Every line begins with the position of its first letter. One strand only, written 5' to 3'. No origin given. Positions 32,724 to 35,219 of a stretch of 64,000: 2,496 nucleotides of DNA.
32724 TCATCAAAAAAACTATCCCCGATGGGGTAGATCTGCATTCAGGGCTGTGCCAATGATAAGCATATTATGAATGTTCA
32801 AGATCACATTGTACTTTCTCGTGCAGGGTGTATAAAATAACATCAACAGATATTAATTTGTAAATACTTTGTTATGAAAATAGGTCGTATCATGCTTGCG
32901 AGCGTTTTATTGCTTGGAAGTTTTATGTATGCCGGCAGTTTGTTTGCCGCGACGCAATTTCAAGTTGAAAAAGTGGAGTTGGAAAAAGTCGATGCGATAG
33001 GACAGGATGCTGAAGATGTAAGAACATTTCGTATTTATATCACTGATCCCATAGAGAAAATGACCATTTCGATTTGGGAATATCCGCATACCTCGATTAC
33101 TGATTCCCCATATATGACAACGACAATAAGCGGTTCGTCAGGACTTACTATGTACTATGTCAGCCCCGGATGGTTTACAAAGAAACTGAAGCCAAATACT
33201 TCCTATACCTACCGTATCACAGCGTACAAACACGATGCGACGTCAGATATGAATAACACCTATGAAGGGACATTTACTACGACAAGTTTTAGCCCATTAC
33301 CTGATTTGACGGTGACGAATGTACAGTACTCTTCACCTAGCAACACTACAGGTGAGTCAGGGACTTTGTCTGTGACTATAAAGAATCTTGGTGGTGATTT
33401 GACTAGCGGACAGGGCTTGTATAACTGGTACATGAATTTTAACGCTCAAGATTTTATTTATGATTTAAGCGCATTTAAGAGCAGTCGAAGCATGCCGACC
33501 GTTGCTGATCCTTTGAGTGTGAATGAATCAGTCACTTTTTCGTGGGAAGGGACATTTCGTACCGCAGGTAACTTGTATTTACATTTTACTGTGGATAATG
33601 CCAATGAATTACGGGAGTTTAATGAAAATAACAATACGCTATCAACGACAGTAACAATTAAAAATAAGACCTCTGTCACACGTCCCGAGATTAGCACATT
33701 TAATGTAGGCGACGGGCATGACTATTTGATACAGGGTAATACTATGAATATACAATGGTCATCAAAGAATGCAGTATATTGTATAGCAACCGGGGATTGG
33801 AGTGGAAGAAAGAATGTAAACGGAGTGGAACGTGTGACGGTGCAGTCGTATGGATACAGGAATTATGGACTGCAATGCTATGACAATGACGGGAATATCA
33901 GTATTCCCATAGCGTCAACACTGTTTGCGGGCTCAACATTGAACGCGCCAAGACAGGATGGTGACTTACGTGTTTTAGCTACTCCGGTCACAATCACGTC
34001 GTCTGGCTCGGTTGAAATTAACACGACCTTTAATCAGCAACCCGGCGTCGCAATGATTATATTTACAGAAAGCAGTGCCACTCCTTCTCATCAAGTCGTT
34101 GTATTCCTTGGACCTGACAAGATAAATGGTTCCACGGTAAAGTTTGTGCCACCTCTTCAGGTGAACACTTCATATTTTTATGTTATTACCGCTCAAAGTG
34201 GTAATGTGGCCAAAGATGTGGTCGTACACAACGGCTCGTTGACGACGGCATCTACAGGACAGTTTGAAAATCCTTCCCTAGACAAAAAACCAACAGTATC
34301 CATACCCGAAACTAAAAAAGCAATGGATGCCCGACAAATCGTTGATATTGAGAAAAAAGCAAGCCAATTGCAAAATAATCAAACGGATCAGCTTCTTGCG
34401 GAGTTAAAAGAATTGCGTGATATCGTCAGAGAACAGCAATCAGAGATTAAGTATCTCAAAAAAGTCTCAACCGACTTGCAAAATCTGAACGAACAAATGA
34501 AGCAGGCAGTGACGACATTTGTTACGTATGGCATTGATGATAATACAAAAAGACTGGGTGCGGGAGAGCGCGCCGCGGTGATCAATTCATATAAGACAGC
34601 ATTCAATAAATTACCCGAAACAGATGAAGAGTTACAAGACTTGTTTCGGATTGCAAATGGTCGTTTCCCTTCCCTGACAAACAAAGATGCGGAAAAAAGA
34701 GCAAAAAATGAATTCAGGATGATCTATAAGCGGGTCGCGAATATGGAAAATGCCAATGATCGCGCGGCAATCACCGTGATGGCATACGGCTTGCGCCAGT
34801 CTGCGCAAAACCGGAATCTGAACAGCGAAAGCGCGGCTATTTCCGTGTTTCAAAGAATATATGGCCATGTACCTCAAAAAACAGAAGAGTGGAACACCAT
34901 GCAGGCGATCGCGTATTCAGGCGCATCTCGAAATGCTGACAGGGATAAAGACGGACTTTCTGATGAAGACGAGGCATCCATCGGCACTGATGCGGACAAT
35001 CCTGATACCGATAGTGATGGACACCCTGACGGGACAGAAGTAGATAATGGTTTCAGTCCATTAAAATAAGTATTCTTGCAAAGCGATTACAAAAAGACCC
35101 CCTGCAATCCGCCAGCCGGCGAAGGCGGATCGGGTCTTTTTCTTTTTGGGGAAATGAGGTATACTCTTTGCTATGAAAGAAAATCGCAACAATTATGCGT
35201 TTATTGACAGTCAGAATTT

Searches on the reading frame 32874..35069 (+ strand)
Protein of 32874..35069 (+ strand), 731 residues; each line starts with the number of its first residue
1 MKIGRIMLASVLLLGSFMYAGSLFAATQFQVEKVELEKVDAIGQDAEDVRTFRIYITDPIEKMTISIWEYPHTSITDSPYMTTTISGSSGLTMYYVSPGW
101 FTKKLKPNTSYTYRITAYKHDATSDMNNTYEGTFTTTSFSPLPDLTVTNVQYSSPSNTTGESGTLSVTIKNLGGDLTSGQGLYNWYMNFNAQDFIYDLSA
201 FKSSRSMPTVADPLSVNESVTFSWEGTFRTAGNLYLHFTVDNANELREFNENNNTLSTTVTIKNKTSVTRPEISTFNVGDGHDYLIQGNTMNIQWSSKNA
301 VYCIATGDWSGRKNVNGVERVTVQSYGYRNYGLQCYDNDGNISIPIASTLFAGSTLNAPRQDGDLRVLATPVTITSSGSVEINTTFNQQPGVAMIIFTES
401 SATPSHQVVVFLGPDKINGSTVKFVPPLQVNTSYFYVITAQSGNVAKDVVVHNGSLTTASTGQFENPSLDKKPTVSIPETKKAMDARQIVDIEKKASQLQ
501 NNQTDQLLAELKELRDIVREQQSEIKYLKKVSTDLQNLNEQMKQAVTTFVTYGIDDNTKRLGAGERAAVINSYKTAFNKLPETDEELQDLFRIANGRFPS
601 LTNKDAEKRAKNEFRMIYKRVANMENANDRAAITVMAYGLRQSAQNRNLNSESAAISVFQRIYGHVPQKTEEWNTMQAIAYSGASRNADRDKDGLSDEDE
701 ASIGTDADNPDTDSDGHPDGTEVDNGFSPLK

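Call 71: search_protein_families(library=pfam, proteins=[window:32874-35069:+], max_evalue=0.00001)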
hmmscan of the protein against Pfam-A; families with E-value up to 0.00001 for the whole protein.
window:32874-35069:+ (731 aa): 1 family
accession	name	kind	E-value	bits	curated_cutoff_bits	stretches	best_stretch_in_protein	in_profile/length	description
PF07705.17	CARDB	-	1.3e-10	41.8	22.7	1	143-257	2-100/101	CARDB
